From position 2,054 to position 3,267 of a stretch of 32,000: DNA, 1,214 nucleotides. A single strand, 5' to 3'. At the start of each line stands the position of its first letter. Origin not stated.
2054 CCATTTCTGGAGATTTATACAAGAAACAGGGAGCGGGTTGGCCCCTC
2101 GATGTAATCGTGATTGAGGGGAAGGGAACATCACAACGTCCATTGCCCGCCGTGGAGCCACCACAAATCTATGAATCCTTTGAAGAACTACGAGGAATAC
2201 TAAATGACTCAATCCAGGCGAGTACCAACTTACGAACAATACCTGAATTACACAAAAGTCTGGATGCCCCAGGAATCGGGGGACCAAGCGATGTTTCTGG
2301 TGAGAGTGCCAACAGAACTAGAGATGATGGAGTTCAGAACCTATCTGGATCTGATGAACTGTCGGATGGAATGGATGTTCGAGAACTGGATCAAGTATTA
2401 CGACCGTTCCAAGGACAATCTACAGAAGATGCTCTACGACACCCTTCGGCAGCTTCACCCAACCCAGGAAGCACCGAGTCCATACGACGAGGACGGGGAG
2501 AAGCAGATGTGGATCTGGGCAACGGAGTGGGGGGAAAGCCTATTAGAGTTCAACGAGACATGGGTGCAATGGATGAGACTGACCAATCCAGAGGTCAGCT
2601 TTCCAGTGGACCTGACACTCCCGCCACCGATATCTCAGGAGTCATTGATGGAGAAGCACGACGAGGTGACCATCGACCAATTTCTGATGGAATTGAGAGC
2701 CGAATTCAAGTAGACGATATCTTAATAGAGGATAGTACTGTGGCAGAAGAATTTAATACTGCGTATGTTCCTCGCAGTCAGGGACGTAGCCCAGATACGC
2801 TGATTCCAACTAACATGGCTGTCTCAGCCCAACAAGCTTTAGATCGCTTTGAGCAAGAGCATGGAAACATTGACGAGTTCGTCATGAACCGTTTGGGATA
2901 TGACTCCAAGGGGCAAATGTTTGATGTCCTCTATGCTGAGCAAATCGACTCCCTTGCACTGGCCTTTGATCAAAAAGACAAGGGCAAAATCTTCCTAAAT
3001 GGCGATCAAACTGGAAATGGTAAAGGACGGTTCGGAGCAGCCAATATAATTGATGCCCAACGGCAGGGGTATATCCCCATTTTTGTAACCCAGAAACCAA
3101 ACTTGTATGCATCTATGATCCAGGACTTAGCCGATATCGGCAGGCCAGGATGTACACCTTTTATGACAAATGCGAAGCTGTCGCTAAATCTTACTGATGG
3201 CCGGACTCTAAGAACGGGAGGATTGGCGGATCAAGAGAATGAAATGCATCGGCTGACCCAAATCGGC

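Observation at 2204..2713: Candidate overprinted gene in the +1 frame of the giant methyltransferase-helicase gene, coextensive with its disordered linker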

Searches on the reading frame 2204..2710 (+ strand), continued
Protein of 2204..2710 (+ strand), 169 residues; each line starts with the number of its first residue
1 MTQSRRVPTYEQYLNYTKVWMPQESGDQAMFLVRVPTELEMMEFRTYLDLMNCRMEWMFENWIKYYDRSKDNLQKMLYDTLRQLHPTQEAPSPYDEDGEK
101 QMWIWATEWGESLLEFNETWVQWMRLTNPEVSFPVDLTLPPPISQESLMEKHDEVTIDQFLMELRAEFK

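Call 54: search_solved_structures(query=A4, max_evalue=10)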
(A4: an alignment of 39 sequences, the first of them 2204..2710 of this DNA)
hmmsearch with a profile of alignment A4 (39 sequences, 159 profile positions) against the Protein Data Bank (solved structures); distinct sequences matched with E-value up to 10: 8.
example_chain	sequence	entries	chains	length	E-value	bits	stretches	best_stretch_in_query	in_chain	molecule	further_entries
9uyv_A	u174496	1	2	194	0.27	14.2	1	83-151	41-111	ESCRT-II complex subunit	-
4v4x_B1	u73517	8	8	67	0.69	12.9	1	26-78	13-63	50S ribosomal protein L29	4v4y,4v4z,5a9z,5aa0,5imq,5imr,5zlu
4v87_AW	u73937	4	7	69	0.77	12.7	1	26-78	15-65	50S ribosomal protein L29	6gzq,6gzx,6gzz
9fmg_D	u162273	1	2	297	0.82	12.7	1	58-107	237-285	Nitrogenase iron protein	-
4wq1_K8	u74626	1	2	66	0.9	12.5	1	26-77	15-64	50S ribosomal protein L29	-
4v90_B2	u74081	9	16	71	1.1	12.3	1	26-78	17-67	50S RIBOSOMAL PROTEIN L29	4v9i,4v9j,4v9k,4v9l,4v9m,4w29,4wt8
10px_12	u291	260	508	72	1.1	12.2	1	26-78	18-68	50S ribosomal protein L29 | 50S ribosomal protein L28 | Large ribosomal subunit protein uL29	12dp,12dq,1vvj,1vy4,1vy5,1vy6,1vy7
4zer_12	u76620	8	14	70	1.5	11.8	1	26-78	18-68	50S ribosomal protein L29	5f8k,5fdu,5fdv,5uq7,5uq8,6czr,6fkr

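Call 57: search_protein_families(library=ncbifam, proteins=[window:2204-2710:+], max_evalue=0.1)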
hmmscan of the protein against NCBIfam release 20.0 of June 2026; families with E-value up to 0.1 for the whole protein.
window:2204-2710:+ (169 aa): 0 families

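Call 70: search_protein_families(library=phrogs, proteins=[window:2204-2710:+, P0008, P0012, P0045], max_evalue=0.01)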
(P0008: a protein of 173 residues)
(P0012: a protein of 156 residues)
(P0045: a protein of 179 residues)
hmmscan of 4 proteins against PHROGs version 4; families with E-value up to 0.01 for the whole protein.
window:2204-2710:+ (169 aa): 0 families

P0008 (173 aa): 0 families

P0012 (156 aa): 0 families

P0045 (179 aa): 0 families

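Call 71: search_protein_families(library=padloc, proteins=[window:2204-2710:+, P0008, P0012, P0045], max_evalue=0.01)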
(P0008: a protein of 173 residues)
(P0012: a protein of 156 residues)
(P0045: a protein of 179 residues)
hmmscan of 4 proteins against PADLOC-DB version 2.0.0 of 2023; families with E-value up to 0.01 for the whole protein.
window:2204-2710:+ (169 aa): 0 families

P0008 (173 aa): 0 families

P0012 (156 aa): 0 families

P0045 (179 aa): 0 families

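Call 74: search_dna_similar(query=P0045, collection=plasmids, mode=protein, max_evalue=0.001, max_rows=20)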
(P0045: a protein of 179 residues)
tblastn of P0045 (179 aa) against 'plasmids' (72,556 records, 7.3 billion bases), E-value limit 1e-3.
Records with a match: 1; places in all: 1; records where one place covers at least 80% of the query: 1.
Best place of each record, by identity: <60% 1.
By first word of the organism name: Leptolyngbya 1.
By predicted mobility (MOB-suite, as given by PLSDB): mobilizable 1.
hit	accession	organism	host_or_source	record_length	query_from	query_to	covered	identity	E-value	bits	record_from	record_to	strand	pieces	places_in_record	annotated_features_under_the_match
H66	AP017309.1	Leptolyngbya sp. NIES-3755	-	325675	19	173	87%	35.0%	3e-9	62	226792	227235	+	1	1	helicase domain protein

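Call 75: search_dna_similar(query=P0012, collection=plasmids, mode=protein, max_evalue=0.001, max_rows=30)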
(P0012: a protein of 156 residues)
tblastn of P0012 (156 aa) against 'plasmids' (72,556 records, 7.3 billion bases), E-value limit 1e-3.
Records with a match: 5; places in all: 5; records where one place covers at least 80% of the query: 1.
Best place of each record, by identity: <60% 5.
By first word of the organism name: Picosynechococcus 3; Leptolyngbya 1; [Synechococcus] 1.
By predicted mobility (MOB-suite, as given by PLSDB): mobilizable 5.
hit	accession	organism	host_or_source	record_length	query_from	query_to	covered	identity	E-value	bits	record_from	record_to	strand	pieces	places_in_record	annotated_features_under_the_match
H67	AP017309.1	Leptolyngbya sp. NIES-3755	-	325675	1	154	99%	28.5%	6e-8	57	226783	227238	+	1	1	helicase domain protein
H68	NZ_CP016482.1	Picosynechococcus sp. PCC 7117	cell culture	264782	2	109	69%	37.5%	1e-8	60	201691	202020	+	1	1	strawberry notch C-terminal domain-containing protein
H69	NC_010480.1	Picosynechococcus sp. PCC 7002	-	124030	2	105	67%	38.7%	1e-7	57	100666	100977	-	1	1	strawberry notch C-terminal domain-containing protein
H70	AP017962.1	[Synechococcus] sp. NIES-970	-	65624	2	105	67%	36.8%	6e-9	61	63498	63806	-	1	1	putative helicase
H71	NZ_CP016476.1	Picosynechococcus sp. PCC 7003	cell culture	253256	2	105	67%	35.8%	2e-7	56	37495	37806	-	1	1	strawberry notch-like NTP hydrolase domain-containing protein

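Call 78: list_cluster_members(proteins=[window:2204-2710:+, P0005, P0008, P0015, P0006, L007:2980-3483:+, L008:2992-3471:+, L004:1783-2283:+])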
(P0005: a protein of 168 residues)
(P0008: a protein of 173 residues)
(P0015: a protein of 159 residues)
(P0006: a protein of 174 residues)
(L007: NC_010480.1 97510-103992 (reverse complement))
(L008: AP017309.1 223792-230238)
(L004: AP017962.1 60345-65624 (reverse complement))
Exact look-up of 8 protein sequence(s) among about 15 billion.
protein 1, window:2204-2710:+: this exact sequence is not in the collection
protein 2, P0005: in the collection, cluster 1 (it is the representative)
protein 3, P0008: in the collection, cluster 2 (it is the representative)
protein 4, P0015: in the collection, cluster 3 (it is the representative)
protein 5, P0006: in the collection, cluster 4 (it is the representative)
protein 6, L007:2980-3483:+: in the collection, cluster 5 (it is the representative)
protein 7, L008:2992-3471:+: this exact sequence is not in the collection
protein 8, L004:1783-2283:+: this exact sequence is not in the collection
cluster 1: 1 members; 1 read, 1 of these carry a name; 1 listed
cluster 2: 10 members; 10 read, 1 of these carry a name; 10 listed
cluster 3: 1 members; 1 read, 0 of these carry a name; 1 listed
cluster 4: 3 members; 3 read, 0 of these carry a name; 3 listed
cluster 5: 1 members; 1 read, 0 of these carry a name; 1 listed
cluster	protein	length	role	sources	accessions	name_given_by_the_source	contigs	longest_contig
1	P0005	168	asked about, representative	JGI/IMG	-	hypothetical protein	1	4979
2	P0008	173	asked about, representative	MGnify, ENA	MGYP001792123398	FL=1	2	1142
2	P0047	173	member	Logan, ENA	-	-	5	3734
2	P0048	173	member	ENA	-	-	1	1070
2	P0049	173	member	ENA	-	-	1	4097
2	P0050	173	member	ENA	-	-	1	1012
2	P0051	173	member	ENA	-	-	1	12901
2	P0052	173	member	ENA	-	-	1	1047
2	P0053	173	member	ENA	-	-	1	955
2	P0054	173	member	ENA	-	-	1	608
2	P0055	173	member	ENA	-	-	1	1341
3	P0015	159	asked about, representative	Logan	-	-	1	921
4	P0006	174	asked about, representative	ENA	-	-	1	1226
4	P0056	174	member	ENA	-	-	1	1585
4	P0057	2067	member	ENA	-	-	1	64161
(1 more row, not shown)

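Call 97: find_encoding_contigs(protein=P0020, flank=3000, max_places=1)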
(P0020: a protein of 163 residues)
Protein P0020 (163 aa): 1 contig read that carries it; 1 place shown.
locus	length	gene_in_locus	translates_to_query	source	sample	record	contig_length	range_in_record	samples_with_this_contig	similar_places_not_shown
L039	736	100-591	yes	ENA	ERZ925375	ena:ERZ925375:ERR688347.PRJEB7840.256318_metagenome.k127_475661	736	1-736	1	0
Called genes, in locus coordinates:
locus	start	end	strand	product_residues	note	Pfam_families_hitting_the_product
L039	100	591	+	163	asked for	-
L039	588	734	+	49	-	?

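Call 98: find_encoding_contigs(protein=P0030, flank=3000, max_places=1)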
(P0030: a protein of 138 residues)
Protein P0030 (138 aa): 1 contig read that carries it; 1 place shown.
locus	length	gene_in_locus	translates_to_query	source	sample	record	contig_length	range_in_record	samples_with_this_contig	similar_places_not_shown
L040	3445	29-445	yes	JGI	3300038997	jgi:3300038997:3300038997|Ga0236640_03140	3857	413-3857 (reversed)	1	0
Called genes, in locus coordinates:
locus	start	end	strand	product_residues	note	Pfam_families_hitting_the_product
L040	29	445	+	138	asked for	-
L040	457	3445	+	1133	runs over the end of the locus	?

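Call 99: find_encoding_contigs(protein=P0032, flank=3000, max_places=1)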
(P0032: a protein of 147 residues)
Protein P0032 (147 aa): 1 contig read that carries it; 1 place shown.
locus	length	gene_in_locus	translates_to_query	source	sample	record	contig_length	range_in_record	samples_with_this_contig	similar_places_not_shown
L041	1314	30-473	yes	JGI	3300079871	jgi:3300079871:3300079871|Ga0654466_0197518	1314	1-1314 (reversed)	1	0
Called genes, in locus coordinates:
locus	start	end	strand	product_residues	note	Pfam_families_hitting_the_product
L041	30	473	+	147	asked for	-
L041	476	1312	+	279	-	?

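Call 100: find_encoding_contigs(protein=P0026, flank=3000, max_places=1)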
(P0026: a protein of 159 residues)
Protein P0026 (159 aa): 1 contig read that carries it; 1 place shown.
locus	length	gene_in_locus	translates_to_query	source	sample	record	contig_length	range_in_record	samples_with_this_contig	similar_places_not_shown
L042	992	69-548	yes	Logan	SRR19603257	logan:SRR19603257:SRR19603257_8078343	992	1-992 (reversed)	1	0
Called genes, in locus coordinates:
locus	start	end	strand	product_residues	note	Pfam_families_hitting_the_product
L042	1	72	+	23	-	?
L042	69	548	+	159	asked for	-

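Call 103: find_encoding_contigs(protein=P0037, flank=3000, max_places=1)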
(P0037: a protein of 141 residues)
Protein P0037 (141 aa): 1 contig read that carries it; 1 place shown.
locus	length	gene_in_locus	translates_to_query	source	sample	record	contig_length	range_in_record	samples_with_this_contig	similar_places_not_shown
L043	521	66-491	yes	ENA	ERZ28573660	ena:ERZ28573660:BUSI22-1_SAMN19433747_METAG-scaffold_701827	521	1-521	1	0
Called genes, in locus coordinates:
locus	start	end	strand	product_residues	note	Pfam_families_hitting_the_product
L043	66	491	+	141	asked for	-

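Call 104: find_encoding_contigs(protein=P0036, flank=3000, max_places=1)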
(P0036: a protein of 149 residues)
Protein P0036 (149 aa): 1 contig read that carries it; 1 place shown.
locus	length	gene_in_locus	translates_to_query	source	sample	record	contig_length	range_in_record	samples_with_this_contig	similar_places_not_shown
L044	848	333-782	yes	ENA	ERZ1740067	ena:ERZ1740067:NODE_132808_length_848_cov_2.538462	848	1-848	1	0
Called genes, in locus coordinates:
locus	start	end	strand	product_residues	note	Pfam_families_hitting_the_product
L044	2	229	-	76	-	?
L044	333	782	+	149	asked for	-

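Call 105: find_encoding_contigs(protein=P0033, flank=3000, max_places=1)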
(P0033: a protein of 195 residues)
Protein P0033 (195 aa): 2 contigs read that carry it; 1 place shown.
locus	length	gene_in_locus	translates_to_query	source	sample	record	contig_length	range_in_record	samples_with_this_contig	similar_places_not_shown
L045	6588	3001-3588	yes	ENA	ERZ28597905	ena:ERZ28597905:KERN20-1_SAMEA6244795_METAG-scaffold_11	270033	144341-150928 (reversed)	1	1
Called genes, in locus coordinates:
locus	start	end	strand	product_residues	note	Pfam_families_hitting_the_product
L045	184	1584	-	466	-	PF21799:MurD-like_N, PF08245:Mur_ligase_M, PF02875:Mur_ligase_C (weak)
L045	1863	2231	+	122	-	-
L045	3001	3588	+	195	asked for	-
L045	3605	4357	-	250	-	PF02548:Pantoate_transf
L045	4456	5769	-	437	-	PF08450:SGL (faint), PF23748:Beta-prop_LRRK2 (faint), PF07494:Reg_prop (faint), PF16819:DUF5074 (weak)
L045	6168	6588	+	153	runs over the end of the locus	PF00588:SpoU_methylase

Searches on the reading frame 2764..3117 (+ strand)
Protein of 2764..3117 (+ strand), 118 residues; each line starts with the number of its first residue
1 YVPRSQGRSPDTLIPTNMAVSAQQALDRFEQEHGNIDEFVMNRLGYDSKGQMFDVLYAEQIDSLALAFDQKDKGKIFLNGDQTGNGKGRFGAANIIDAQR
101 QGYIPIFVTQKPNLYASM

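Call 32: find_related_loci(query=A3, collection=genome_contigs, flank=3000)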
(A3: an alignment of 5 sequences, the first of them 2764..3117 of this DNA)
Query A3 (118 aa) in genome_contigs; peptide patterns used: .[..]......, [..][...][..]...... (x = any residue, [..] = any of these).
144 stretches matched a pattern; 21 encode a relative of the query (tblastn E <= 1e-3); 21 distinct loci.
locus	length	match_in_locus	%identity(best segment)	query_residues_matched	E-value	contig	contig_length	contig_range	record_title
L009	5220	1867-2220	83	1-118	1e-66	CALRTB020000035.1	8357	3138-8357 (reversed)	MAG: Sphingobacterium thalpophilum isolate JJ-K1D3-5-5-mx-bin566 genome assembly, contig: JJ-SE1623-30-C35, whole genome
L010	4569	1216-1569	81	1-118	4e-66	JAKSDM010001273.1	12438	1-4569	MAG: Pseudanabaenales cyanobacterium isolate MAG.87 k141_9942947, whole genome shotgun sequence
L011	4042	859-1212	81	1-118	1e-64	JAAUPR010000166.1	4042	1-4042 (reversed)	MAG: Limnothrix sp. RL_2_0 NODE_7616_length_4042_cov_2.619668, whole genome shotgun sequence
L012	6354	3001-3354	81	1-118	8e-65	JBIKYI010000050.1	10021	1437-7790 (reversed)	MAG: Limnothrix sp. isolate ME2015-10-10_3300044731_group6_bin200 Rohwer_bin1245_scaffold_6982_c1, whole genome shotgun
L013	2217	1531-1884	81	1-118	3e-65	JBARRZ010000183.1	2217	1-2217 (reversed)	MAG: Limnothrix sp. isolate MFD12167_ilm_asm_bin23 k127_206222, whole genome shotgun sequence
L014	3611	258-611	79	1-118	8e-63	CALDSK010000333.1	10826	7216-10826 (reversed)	MAG TPA_asm: uncultured Synechococcus sp. isolate SRR3401487_bin.18_CONCOCT_v1.1_MAG genome assembly, contig: ERZ1740058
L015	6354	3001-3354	75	1-118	1e-62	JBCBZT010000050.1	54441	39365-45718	MAG: Cyanobacteria bacterium P01_A01_bin.123 k141_912719_length_54441_cov_36.6175, whole genome shotgun sequence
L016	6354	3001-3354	74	1-118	1e-60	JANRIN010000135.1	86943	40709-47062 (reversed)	MAG: Leptolyngbyaceae cyanobacterium bins.302 k141_3422934, whole genome shotgun sequence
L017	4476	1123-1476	75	1-118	7e-59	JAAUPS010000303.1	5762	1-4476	MAG: Phormidesmis sp. RL_2_1 NODE_3580_length_5762_cov_1.762023, whole genome shotgun sequence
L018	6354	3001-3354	80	1-118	2e-58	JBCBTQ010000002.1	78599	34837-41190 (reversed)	MAG: Cyanobacteria bacterium J06639_14 NODE_2_length_78599_cov_25.728420, whole genome shotgun sequence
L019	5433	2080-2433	79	1-118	3e-58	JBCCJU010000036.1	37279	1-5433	MAG: Cyanobacteria bacterium P01_C01_bin.120 k141_703745_length_37279_cov_37.3836, whole genome shotgun sequence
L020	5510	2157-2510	78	1-118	1e-57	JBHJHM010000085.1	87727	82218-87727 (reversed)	MAG: Leptolyngbyaceae cyanobacterium isolate sb_S12C491_1 S12Ck141_109002, whole genome shotgun sequence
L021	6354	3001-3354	70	1-118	3e-56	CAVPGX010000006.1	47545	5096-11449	MAG: uncultured cyanobacterium isolate MFD09964.bin.3.87 genome assembly, contig: contig_30511, whole genome shotgun seq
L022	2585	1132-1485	71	1-118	5e-56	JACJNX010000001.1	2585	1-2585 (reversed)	Cyanobacteria bacterium FACHB-63 contig1, whole genome shotgun sequence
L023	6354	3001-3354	78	1-118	6e-56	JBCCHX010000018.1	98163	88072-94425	MAG: Cyanobacteria bacterium P01_B01_bin.77 k141_2492222_length_98163_cov_51.6664, whole genome shotgun sequence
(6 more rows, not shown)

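Call 92: find_related_loci(query=A3, collection=viral_contigs, flank=3000)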
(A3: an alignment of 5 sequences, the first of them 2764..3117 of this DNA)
Query A3 (118 aa) in viral_contigs; peptide patterns used: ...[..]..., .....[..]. (x = any residue, [..] = any of these).
71 stretches matched a pattern; 1 encode a relative of the query (tblastn E <= 1e-3); 1 distinct loci.
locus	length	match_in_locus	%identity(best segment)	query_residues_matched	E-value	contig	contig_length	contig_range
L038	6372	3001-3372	50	1-118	5e-33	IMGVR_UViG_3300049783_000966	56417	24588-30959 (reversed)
